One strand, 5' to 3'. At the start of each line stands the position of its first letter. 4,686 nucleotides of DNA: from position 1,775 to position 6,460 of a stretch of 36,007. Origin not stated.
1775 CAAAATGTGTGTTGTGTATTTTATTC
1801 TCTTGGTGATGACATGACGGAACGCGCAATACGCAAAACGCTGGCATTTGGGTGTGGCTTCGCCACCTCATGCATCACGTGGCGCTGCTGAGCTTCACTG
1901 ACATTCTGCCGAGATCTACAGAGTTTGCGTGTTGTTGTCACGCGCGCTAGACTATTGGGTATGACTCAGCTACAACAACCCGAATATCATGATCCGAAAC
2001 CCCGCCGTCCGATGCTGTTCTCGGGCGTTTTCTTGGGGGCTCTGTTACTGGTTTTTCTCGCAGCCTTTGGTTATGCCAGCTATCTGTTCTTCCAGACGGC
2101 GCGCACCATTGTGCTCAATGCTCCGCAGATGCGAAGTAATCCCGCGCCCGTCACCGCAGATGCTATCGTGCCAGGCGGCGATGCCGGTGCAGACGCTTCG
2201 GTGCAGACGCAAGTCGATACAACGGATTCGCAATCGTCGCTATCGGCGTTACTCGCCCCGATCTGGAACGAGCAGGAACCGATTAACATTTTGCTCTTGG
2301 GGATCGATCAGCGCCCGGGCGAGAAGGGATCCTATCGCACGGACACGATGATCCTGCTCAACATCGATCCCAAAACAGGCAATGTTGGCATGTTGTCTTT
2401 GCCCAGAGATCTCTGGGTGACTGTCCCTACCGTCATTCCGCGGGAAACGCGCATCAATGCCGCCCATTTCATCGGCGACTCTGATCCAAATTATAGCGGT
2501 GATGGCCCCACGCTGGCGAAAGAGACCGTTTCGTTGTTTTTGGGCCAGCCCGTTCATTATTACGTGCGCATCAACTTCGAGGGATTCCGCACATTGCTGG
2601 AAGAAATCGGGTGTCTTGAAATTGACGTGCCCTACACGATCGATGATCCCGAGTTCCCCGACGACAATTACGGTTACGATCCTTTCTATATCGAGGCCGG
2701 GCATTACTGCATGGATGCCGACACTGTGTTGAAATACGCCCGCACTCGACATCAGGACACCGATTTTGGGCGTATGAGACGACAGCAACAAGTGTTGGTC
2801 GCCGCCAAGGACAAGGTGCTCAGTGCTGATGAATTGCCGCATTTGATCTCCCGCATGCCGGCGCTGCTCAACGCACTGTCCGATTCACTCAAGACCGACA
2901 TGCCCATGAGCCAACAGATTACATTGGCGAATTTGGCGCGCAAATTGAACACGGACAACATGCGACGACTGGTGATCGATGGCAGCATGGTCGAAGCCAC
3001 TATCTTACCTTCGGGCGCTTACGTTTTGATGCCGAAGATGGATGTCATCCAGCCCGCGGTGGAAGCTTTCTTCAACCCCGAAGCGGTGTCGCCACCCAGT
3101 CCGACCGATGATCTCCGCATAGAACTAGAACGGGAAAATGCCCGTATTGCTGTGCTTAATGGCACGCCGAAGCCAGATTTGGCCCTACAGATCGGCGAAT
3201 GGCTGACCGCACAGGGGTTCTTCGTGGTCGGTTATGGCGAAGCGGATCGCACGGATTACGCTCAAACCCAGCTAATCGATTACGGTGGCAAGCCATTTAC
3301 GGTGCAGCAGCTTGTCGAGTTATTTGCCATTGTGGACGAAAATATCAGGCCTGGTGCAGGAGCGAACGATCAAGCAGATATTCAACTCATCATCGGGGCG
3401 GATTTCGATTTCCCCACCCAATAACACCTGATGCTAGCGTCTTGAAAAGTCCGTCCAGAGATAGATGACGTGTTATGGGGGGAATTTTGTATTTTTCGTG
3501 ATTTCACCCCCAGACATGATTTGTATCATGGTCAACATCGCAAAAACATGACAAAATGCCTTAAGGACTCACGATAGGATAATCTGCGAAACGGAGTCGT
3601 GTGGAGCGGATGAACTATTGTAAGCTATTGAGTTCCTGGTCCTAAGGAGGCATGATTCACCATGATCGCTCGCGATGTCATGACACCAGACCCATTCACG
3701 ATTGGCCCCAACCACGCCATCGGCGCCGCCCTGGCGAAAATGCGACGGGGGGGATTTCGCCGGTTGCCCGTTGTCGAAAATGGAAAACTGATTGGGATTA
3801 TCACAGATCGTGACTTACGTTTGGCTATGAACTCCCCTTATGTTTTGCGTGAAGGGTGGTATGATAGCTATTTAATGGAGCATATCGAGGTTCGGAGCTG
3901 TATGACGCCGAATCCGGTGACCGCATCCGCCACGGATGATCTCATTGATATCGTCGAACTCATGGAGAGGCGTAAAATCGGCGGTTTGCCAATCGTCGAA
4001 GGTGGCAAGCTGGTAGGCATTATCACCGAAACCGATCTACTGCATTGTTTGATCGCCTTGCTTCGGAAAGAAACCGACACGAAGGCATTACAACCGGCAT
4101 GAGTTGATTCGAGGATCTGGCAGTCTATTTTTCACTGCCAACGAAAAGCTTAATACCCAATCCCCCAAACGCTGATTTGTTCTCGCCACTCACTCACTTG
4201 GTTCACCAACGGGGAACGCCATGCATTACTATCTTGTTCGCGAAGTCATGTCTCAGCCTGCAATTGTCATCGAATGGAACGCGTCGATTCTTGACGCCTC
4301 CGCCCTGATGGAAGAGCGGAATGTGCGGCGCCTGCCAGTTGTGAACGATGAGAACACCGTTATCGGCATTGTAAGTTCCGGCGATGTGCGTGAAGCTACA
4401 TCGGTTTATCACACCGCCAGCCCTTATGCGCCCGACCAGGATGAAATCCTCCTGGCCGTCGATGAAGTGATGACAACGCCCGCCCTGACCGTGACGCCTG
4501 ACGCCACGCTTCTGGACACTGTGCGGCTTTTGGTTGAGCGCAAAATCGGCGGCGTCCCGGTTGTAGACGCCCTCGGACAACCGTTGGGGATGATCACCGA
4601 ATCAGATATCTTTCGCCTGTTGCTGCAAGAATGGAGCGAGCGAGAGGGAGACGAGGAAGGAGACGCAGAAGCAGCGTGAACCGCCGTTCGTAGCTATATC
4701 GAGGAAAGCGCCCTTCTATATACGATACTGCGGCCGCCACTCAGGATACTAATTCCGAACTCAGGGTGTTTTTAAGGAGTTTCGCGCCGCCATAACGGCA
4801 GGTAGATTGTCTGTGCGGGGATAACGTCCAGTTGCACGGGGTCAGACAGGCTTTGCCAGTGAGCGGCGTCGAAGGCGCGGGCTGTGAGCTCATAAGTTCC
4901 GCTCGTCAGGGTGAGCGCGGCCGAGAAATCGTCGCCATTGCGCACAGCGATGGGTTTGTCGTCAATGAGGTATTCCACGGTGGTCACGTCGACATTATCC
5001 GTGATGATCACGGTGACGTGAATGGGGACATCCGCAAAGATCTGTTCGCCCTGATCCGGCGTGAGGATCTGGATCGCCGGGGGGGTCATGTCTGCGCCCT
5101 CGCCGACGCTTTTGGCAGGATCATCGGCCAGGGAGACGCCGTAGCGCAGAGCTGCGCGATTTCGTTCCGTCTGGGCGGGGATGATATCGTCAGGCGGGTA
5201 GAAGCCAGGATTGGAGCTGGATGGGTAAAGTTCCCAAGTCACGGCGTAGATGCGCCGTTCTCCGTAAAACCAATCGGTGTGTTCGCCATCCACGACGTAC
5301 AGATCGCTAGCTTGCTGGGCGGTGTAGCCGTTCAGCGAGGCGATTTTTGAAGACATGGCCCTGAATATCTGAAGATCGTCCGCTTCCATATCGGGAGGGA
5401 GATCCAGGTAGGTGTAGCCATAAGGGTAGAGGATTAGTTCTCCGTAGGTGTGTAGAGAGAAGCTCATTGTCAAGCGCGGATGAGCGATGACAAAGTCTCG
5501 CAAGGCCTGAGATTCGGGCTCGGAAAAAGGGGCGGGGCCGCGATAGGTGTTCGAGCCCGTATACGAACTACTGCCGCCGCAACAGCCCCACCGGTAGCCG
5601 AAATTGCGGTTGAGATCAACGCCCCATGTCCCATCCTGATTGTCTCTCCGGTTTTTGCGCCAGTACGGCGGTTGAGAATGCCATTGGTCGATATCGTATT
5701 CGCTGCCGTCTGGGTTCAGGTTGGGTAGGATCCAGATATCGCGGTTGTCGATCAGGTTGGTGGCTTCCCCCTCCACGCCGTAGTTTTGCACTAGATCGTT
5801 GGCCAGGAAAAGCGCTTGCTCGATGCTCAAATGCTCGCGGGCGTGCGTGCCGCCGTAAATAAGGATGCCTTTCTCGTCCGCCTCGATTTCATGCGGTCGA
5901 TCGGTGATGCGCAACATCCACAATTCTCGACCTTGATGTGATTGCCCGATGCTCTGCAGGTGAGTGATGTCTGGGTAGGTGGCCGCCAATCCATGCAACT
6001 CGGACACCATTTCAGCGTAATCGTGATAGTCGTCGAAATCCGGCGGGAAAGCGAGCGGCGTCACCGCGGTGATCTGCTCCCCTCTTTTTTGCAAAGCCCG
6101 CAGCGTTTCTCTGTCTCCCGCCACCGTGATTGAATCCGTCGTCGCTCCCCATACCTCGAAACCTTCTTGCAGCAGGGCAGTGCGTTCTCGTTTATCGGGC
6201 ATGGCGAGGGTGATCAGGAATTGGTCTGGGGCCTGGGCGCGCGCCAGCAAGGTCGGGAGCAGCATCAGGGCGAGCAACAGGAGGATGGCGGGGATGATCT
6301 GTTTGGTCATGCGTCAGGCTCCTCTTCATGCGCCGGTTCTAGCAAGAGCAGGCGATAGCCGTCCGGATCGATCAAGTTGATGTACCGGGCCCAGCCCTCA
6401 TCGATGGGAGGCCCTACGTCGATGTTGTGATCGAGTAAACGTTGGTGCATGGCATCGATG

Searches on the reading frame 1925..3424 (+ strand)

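Call 48: search_protein_families(library=pfam, proteins=[window:1925-3424:+], max_evalue=0.00001)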
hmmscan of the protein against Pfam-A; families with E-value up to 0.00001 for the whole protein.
window:1925-3424:+ (499 aa): 2 families
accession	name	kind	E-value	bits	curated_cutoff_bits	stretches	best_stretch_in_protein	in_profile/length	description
PF03816.19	LytR_cpsA_psr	-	7.6e-33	114.2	24.6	1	138-298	1-148/150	LytR_cpsA_psr family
PF13399.11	LytR_C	-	1.8e-09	38.9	22.2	1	406-494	2-86/86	LytR cell envelope-related transcriptional attenuator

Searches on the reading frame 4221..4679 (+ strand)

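Call 56: search_protein_families(library=pfam, proteins=[window:4221-4679:+], max_evalue=0.00001)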
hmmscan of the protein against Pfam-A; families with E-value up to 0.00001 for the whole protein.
window:4221-4679:+ (152 aa): 1 family
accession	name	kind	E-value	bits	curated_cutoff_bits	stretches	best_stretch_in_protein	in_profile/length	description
PF00571.33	CBS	-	7.5e-30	103.5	24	2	80-135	1-56/57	CBS domain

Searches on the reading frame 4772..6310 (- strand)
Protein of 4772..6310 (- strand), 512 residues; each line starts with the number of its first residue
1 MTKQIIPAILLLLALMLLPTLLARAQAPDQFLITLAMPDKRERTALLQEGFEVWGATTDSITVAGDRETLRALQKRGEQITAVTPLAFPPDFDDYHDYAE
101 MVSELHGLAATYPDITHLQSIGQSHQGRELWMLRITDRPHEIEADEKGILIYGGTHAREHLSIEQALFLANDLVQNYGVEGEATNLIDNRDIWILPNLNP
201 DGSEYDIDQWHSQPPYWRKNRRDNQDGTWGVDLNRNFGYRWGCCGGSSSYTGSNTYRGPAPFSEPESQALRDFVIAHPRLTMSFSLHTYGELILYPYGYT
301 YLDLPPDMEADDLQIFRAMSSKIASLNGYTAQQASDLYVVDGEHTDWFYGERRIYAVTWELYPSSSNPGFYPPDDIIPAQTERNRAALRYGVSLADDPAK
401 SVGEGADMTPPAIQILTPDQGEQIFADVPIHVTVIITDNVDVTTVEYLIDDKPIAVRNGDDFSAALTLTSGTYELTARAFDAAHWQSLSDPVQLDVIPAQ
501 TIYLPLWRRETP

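Call 48: search_protein_families(library=pfam, proteins=[window:4772-6310:-], max_evalue=0.00001)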
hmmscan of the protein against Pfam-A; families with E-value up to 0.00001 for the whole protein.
window:4772-6310:- (512 aa): 2 families
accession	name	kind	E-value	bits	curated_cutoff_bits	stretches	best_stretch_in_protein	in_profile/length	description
PF00246.29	Peptidase_M14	-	6.5e-72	243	21.6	1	102-386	2-285/286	Zinc carboxypeptidase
PF17957.7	Big_7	-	5.6e-09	37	24.1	1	411-477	1-70/70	Bacterial Ig domain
